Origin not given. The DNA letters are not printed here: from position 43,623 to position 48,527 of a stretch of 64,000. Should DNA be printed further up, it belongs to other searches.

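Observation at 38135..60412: Eight divergent paralogs of a membrane-anchored protein family, in two coupled arrays, bracket a T9SS cargo cluster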

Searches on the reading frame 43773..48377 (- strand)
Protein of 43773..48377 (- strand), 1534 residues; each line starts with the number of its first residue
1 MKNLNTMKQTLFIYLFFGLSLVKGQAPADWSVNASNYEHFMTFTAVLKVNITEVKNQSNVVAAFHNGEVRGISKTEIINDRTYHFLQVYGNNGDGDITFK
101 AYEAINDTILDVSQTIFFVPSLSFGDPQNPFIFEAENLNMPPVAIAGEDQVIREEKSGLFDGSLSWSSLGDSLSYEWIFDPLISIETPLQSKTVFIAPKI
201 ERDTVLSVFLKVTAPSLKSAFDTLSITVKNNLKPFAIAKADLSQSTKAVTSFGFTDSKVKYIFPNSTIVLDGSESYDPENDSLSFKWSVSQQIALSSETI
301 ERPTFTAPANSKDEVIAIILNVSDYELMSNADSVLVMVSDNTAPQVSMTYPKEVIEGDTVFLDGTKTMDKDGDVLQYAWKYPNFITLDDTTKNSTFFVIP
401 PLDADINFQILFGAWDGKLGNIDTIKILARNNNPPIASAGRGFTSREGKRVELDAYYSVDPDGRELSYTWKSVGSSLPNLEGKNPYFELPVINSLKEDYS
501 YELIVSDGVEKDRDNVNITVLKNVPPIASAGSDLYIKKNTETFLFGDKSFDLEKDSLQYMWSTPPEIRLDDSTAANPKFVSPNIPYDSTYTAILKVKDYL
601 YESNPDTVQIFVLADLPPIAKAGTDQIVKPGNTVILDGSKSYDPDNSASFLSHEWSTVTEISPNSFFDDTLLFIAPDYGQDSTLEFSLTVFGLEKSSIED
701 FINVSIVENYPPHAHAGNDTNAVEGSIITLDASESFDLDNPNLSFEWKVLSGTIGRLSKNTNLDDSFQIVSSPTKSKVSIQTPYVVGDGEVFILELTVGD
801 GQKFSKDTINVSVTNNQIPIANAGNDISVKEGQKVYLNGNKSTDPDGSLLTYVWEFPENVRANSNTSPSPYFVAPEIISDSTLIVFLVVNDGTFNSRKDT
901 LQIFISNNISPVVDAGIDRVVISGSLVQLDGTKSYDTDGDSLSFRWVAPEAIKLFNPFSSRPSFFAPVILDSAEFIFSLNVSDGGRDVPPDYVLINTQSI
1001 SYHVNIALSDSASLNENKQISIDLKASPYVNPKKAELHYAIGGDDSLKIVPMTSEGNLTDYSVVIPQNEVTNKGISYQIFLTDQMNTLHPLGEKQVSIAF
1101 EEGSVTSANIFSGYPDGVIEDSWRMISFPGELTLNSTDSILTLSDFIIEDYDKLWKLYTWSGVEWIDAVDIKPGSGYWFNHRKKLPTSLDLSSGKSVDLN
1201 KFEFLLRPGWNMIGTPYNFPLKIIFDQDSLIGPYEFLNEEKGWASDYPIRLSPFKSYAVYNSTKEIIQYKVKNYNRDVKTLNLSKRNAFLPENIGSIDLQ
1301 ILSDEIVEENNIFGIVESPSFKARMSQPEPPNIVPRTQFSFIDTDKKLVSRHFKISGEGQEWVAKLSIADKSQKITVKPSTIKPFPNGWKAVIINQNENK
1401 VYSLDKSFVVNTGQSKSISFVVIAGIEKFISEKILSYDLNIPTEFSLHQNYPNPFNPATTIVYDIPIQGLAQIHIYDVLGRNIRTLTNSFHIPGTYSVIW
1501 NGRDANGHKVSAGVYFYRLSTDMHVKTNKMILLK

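Call 10: search_protein_families(library=pfam, proteins=[window:43773-48377:-], max_evalue=0.01)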
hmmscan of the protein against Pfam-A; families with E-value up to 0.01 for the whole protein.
window:43773-48377:- (1534 aa): 9 families
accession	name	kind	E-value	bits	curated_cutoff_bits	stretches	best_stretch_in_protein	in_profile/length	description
PF22352.2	K319L-like_PKD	-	1.3e-54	182.5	27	4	622-705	1-83/84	K319L-like, PKD domain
PF18911.6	PKD_4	-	2.1e-44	149.9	27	3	816-860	1-45/85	PKD domain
PF21027.3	Sde0182_C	-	4.8e-33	114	27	2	267-326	1-69/83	Cellulose-binding protein Sde0182, C-terminal domain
PF02010.21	REJ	-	1.1e-15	57.7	25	2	265-348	99-176/452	REJ domain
PF13860.13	FlgD_ig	-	1.7e-05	25.1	27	1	1472-1520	26-74/79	FlgD Ig-like domain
PF18962.6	Por_Secre_tail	-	3.5e-05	24.4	27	1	1451-1531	2-74/75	Secretion system C-terminal sorting domain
PF00801.26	PKD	-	0.00017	21.9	23.5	0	826-861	8-41/80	PKD domain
PF13585.12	CHU_C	-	0.0013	19.2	27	1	1471-1523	29-74/86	CHU_C Type IX secretion signal domain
PF17963.7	Big_9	-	0.002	19.4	23.6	0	816-860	1-46/89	Bacterial Ig domain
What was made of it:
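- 43067..56368 (-): Optional 13.3-kb cassette. It holds a 224-aa protein, a 1534-aa PKD/T9SS-CTD protein, a 2152-aa LamG/T9SS-CTD protein and a 460-aa exported protein. It is not part of the family system. Domains from call 10.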
